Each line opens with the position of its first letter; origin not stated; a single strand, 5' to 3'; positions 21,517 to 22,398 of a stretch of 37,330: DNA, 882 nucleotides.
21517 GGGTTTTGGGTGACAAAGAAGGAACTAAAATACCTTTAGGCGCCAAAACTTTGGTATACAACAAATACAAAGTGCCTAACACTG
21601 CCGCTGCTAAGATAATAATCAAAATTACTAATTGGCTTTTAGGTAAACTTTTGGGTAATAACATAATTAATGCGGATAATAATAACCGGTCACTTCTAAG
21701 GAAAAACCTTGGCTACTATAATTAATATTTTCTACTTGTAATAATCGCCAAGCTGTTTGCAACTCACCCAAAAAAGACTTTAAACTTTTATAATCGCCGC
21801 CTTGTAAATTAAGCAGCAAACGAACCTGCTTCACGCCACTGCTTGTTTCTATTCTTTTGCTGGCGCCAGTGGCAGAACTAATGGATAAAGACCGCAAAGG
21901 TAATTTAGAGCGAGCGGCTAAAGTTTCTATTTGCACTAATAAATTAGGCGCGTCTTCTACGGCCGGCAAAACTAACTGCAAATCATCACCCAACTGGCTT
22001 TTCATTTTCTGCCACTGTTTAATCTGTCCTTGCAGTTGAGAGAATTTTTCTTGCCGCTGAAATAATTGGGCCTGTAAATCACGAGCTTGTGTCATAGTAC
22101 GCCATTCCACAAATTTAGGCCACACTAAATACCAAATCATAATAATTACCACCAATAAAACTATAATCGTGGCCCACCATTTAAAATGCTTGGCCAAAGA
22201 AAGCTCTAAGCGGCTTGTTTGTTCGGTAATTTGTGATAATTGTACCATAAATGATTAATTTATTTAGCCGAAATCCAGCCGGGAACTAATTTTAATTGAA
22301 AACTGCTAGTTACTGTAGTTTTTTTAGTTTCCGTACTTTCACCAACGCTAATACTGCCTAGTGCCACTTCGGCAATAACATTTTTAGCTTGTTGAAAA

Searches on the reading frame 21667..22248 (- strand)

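Call 13: search_protein_families(library=pfam, proteins=[window:21667-22248:-], max_evalue=0.001)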
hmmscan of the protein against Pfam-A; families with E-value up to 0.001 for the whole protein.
window:21667-22248:- (193 aa): 1 family
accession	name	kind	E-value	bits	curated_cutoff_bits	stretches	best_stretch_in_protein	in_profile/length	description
PF04350.18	PilO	-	9.2e-07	29.5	22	1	53-180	6-124/145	Pilus assembly protein, PilO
